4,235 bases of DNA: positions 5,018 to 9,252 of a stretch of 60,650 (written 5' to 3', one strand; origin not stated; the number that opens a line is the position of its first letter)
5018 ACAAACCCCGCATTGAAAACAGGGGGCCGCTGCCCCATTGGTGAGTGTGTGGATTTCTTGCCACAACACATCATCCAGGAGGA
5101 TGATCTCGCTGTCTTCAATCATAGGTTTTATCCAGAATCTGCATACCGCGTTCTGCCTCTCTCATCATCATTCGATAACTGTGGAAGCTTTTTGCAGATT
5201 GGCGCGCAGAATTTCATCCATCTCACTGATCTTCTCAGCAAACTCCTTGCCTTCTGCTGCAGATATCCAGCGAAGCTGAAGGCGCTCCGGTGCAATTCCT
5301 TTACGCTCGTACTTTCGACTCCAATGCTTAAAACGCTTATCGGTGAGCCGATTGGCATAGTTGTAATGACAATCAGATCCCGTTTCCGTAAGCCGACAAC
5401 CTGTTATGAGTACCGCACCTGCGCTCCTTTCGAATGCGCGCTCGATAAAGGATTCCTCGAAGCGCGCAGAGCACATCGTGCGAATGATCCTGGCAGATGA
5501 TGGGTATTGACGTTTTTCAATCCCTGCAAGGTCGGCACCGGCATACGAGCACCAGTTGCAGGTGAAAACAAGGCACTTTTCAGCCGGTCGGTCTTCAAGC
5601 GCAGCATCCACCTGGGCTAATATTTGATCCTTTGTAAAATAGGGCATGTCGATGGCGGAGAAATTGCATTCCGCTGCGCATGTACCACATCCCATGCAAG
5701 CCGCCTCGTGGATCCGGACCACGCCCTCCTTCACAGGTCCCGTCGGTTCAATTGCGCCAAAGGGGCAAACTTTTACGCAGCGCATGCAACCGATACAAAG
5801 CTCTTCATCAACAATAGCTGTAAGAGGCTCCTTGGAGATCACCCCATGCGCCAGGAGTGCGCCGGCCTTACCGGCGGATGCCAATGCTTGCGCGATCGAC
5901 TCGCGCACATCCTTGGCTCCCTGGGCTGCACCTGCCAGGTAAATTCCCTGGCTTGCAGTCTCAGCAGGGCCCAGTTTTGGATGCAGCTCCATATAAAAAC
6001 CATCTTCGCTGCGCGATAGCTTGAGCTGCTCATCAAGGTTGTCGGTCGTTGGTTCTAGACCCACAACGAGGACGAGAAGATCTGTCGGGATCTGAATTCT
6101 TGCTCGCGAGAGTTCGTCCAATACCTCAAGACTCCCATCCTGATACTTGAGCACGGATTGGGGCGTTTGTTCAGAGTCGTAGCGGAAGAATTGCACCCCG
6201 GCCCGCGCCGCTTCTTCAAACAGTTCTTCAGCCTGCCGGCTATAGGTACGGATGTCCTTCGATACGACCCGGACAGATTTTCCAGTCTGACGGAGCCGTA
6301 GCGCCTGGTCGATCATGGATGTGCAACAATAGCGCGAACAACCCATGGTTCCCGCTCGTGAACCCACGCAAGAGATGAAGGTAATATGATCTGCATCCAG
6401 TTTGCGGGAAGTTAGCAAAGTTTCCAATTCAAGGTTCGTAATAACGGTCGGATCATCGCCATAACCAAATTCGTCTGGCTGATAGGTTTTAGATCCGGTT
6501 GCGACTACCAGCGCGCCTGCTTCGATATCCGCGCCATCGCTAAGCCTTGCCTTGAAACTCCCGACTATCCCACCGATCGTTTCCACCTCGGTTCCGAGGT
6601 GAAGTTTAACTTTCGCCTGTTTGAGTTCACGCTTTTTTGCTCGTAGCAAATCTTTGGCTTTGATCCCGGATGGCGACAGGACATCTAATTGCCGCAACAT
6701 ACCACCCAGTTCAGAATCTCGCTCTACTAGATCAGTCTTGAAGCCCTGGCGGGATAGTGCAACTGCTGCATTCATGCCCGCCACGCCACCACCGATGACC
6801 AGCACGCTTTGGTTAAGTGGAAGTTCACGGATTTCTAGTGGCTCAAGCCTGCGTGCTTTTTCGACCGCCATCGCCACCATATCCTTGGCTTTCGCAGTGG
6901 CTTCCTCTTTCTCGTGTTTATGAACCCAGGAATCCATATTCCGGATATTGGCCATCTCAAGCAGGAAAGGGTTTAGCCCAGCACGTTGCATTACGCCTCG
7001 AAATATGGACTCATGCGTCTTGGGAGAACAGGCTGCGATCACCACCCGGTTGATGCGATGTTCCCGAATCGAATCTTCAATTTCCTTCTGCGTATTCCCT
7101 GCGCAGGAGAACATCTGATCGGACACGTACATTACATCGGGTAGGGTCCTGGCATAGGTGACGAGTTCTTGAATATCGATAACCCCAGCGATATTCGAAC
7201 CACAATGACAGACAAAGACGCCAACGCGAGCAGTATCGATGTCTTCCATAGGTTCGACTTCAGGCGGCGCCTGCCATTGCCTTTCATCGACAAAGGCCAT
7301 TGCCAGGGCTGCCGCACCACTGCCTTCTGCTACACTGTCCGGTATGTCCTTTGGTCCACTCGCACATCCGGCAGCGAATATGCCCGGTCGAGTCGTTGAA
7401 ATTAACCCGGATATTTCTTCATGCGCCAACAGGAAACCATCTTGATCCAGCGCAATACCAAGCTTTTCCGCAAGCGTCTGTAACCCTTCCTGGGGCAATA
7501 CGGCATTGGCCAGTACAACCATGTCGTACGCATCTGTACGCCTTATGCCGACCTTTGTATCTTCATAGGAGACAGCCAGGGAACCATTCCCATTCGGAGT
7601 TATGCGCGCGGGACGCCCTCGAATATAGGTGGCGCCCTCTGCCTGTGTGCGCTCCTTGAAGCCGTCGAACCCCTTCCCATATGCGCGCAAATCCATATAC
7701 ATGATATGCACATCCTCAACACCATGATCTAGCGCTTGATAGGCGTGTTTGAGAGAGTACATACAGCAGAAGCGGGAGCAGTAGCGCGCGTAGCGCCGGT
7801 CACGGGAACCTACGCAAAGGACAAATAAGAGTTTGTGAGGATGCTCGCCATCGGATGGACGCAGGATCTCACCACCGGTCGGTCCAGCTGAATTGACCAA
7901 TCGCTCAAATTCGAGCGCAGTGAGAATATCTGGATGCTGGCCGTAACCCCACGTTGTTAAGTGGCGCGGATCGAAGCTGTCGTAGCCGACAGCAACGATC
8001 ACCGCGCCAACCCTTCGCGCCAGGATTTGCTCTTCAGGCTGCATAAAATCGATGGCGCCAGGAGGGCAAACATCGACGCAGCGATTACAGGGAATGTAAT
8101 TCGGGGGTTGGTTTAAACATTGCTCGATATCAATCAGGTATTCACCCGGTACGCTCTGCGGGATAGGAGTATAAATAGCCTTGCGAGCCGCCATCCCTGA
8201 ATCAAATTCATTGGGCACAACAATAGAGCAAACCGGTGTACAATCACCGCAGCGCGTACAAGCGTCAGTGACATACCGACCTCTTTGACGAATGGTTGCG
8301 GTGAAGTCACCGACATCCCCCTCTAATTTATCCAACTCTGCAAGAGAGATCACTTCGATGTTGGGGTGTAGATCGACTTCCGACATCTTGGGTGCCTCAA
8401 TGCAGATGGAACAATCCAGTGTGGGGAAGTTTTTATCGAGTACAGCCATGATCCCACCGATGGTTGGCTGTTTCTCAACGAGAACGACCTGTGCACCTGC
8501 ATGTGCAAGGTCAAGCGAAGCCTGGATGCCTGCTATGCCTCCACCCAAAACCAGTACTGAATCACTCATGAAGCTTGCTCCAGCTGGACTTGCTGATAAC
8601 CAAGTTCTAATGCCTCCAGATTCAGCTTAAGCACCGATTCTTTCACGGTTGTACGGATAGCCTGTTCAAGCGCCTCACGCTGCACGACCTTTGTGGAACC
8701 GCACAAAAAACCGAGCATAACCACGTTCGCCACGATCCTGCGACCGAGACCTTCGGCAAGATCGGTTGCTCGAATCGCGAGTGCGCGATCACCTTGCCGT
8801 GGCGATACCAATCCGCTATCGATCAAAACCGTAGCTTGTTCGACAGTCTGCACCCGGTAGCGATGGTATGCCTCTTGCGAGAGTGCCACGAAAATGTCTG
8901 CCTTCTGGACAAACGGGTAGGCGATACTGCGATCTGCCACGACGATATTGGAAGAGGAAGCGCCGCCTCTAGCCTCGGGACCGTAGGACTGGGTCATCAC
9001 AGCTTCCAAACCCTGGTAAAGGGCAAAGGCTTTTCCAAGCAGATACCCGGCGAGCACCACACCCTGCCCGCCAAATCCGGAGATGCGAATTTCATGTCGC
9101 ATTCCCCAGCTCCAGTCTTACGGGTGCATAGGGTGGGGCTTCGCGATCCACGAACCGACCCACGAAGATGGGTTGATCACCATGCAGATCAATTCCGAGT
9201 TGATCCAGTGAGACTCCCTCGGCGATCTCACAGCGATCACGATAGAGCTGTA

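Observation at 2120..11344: Eight-gene translationally coupled operon joining a 2-oxoacid:ferredoxin oxidoreductase to HdrA-MvhD, HdrD-like and EtfAB modules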

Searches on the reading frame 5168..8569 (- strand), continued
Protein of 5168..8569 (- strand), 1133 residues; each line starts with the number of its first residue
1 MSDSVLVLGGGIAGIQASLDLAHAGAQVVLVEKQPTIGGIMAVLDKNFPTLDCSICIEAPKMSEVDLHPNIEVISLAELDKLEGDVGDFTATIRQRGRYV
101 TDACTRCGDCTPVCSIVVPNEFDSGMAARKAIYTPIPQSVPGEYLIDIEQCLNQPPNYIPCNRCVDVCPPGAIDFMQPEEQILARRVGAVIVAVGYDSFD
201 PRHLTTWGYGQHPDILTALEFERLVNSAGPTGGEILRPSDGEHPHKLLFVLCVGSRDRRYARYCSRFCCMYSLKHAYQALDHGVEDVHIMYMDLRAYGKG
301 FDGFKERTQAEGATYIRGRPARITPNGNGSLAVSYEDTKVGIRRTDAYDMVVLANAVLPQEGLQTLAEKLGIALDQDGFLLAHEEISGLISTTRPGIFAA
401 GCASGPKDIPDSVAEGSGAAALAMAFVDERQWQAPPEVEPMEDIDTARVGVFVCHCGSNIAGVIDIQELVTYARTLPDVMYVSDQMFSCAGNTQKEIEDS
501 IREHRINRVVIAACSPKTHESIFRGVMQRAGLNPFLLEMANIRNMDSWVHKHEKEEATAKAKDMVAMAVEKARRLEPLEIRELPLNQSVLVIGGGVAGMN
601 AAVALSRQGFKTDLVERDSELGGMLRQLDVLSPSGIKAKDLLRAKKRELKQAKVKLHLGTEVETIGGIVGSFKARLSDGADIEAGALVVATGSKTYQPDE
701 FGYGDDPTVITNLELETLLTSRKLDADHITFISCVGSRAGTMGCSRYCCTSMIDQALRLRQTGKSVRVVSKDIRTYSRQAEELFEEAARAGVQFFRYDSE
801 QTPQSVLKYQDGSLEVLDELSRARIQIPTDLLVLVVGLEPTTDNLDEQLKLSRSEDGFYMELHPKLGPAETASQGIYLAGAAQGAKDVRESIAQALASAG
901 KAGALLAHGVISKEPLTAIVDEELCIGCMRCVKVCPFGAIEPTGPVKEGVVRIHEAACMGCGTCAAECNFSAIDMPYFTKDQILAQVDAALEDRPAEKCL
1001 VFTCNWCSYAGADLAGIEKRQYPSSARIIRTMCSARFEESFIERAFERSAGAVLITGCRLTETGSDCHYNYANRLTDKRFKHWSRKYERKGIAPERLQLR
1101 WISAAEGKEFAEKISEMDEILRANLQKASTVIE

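Call 87: find_encoding_contigs(protein=P0249, flank=8000, max_places=2)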
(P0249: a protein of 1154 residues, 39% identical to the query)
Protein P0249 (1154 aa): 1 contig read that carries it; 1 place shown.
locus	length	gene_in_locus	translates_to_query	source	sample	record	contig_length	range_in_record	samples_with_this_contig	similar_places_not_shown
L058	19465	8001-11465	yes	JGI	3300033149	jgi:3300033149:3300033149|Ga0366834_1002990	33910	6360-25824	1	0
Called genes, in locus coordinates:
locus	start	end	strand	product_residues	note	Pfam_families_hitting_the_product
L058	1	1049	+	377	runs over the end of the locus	PF00025:Arf, PF00071:Ras, PF01926:MMR_HSR1 (weak), PF08477:Roc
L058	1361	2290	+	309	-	PF01073:3Beta_HSD (weak), PF01370:Epimerase, PF04321:RmlD_sub_bind, PF16363:GDP_Man_Dehyd, PF02719:Polysacc_synt_2, PF07993:NAD_binding_4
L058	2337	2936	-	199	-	-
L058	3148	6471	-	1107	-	PF12770:CHAT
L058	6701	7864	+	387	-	-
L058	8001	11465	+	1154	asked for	PF00890:FAD_binding_2 (weak), PF12831:FAD_oxidored (weak), PF00037:Fer4 (weak), PF14697:Fer4_21 (weak), PF00037:Fer4 (weak), PF14697:Fer4_21, PF12838:Fer4_7, PF02662:FlpD, +20 more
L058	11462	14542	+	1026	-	PF00890:FAD_binding_2 (weak), PF12831:FAD_oxidored (weak), PF01266:DAO, PF13450:NAD_binding_8, PF00037:Fer4, PF12838:Fer4_7, PF13187:Fer4_9, PF14697:Fer4_21, +18 more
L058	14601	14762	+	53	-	PF02662:FlpD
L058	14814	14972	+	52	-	PF02662:FlpD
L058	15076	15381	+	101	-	-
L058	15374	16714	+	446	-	PF12831:FAD_oxidored (faint), PF13450:NAD_binding_8 (weak), PF25160:LdpA_Fe-S-bd (faint), PF12838:Fer4_7 (weak), PF13484:Fer4_16 (faint), PF07992:Pyr_redox_2 (weak)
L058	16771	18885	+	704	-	PF07992:Pyr_redox_2 (weak), PF13450:NAD_binding_8 (weak), PF13484:Fer4_16 (faint), PF00037:Fer4 (weak), PF13237:Fer4_10, PF12838:Fer4_7, PF13187:Fer4_9 (weak), PF02662:FlpD, +3 more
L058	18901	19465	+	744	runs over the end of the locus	PF00037:Fer4 (weak), PF12797:Fer4_2 (faint), PF12837:Fer4_6 (weak), PF12838:Fer4_7 (faint), PF13183:Fer4_8 (weak), PF13187:Fer4_9 (weak), PF13237:Fer4_10 (faint), PF13484:Fer4_16 (faint)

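Call 88: find_encoding_contigs(protein=P0243, flank=8000, max_places=2)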
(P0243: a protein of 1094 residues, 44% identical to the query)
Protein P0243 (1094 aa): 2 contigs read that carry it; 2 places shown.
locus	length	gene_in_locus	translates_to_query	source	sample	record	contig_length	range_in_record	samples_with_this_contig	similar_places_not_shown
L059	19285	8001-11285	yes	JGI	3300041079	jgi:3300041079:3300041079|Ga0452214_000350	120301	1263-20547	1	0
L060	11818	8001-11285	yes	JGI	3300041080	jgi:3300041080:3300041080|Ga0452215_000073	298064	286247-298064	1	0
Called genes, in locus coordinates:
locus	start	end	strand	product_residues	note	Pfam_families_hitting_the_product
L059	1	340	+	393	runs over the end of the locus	PF13183:Fer4_8, PF13534:Fer4_17 (weak), PF13187:Fer4_9 (weak), PF02754:CCG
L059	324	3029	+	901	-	PF00890:FAD_binding_2 (weak), PF01266:DAO (weak), PF12831:FAD_oxidored (weak), PF13450:NAD_binding_8 (weak), PF00037:Fer4 (weak), PF14691:Fer4_20, PF07992:Pyr_redox_2, PF13738:Pyr_redox_3, +9 more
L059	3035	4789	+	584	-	PF01946:Thi4 (weak), PF07992:Pyr_redox_2, PF00890:FAD_binding_2 (weak), PF01266:DAO (weak), PF12831:FAD_oxidored (weak), PF13450:NAD_binding_8, PF00037:Fer4 (weak), PF14697:Fer4_21, +9 more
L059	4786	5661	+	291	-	PF02662:FlpD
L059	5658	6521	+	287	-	PF02754:CCG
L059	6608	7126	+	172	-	PF13183:Fer4_8, PF13237:Fer4_10 (weak), PF13187:Fer4_9 (weak), PF13534:Fer4_17 (weak)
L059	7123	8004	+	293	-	PF02754:CCG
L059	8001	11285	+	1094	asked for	PF07992:Pyr_redox_2 (weak), PF12831:FAD_oxidored (weak), PF13450:NAD_binding_8 (weak), PF00037:Fer4 (weak), PF12831:FAD_oxidored, PF13450:NAD_binding_8 (weak), PF00037:Fer4, PF14697:Fer4_21, +19 more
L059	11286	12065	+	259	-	PF02662:FlpD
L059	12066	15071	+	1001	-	PF07992:Pyr_redox_2, PF00037:Fer4, PF12797:Fer4_2 (weak), PF12838:Fer4_7 (weak), PF13187:Fer4_9 (weak), PF00037:Fer4 (weak), PF00890:FAD_binding_2 (weak), PF07992:Pyr_redox_2, +13 more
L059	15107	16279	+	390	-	PF12837:Fer4_6 (faint), PF13237:Fer4_10 (weak), PF14697:Fer4_21 (weak), PF04422:FrhB_FdhB_N, PF04432:FrhB_FdhB_C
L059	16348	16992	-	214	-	-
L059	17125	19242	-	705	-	PF09826:Beta_propel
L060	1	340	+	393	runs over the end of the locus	PF13183:Fer4_8, PF13534:Fer4_17 (weak), PF13187:Fer4_9 (weak), PF02754:CCG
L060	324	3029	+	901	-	PF00890:FAD_binding_2 (weak), PF01266:DAO (weak), PF12831:FAD_oxidored (weak), PF13450:NAD_binding_8 (weak), PF00037:Fer4 (weak), PF14691:Fer4_20, PF07992:Pyr_redox_2, PF13738:Pyr_redox_3, +9 more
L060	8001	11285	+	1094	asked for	PF07992:Pyr_redox_2 (weak), PF12831:FAD_oxidored (weak), PF13450:NAD_binding_8 (weak), PF00037:Fer4 (weak), PF12831:FAD_oxidored, PF13450:NAD_binding_8 (weak), PF00037:Fer4, PF14697:Fer4_21, +19 more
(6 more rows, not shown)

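Call 89: find_encoding_contigs(protein=P0278, flank=8000, max_places=2)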
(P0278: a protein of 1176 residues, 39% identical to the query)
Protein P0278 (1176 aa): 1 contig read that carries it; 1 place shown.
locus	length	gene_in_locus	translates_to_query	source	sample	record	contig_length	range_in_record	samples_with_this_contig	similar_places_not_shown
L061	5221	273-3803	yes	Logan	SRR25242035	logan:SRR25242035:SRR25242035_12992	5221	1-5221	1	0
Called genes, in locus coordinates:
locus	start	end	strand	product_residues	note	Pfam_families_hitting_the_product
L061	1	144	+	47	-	?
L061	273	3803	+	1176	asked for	PF00070:Pyr_redox (faint), PF12838:Fer4_7 (weak), PF01266:DAO (weak), PF07992:Pyr_redox_2 (weak), PF12831:FAD_oxidored (weak), PF13450:NAD_binding_8, PF12838:Fer4_7 (weak), PF02662:FlpD, +11 more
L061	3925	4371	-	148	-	PF04246:RseC_MucC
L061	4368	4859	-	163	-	PF00582:Usp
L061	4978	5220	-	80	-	?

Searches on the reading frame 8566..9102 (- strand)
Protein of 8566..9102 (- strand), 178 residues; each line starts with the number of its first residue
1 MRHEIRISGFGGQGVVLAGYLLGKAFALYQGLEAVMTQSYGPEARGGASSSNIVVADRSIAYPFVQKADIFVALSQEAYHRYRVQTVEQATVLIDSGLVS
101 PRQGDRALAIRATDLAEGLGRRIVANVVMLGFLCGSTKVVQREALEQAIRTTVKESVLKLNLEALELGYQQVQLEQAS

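Call 3: search_protein_families(library=pfam, proteins=[window:8566-9102:-])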
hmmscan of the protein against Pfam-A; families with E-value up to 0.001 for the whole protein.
window:8566-9102:- (178 aa): 1 family
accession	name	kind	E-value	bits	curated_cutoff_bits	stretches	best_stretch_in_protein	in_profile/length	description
PF01558.24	POR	-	8e-35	121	27.4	1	11-170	1-173/173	Pyruvate ferredoxin/flavodoxin oxidoreductase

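Call 4: search_protein_families(library=ncbifam, proteins=[window:8566-9102:-])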
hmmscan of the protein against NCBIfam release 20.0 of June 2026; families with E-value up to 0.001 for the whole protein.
window:8566-9102:- (178 aa): 24 families
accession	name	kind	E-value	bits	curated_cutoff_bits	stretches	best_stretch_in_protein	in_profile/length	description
NF006323.0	PRK08537.1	equivalog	2.2e-57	193.3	235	1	1-172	1-178/181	2-oxoacid:ferredoxin oxidoreductase subunit gamma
NF006211.0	PRK08338.1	equivalog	9.1e-32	109.9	239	1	4-171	2-167/170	2-oxoacid:ferredoxin oxidoreductase subunit gamma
NF006275.0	PRK08441.1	equivalog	2.5e-22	79.3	216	1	1-172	1-178/185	2-oxoglutarate-acceptor oxidoreductase subunit OorC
TIGR03710.1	OAFO_sf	subfamily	1.1e-21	77.1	482.75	1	4-175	3-176/561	2-oxoacid:acceptor oxidoreductase subunit alpha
TIGR02175.1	PorC_KorC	subfamily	1.7e-20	73.5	81.1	1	4-173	3-176/177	2-oxoacid:acceptor oxidoreductase, gamma subunit, pyruvate/2-ketoisovalerate family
NF005323.0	PRK06853.1-3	equivalog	2e-19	70.3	238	2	3-101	7-104/197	indolepyruvate oxidoreductase subunit beta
NF005325.0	PRK06853.1-5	equivalog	2.6e-18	66.5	230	2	106-172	126-191/192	indolepyruvate oxidoreductase subunit beta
NF005322.0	PRK06853.1-2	equivalog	1.8e-17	63.8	237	2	4-101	7-104/197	indolepyruvate oxidoreductase subunit beta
TIGR03334.1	IOR_beta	equivalog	4.6e-17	62.6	205.8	2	4-102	2-99/189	indolepyruvate ferredoxin oxidoreductase subunit beta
NF045762.1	PhenlGlyoxDHPadE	equivalog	5.1e-17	62.3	300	1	3-176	2-183/187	NADH-dependent phenylglyoxylate dehydrogenase subunit gamma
NF040683.1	PorC_Meth_Thtga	equivalog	5e-15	55.7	270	1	3-174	2-175/177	pyruvate synthase subunit PorC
NF006321.0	PRK08534.1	equivalog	2.6e-14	53.3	225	1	4-173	3-178/181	pyruvate ferredoxin oxidoreductase subunit gamma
NF005324.0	PRK06853.1-4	equivalog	3.6e-14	53.1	222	1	1-173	1-190/196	indolepyruvate oxidoreductase subunit beta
NF004916.0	PRK06274.1-2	equivalog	5.9e-13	49.3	227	1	3-171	3-175/178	indolepyruvate oxidoreductase subunit beta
NF005328.0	PRK06853.2-2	equivalog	4.5e-10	39.6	240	1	4-78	5-78/192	indolepyruvate oxidoreductase subunit beta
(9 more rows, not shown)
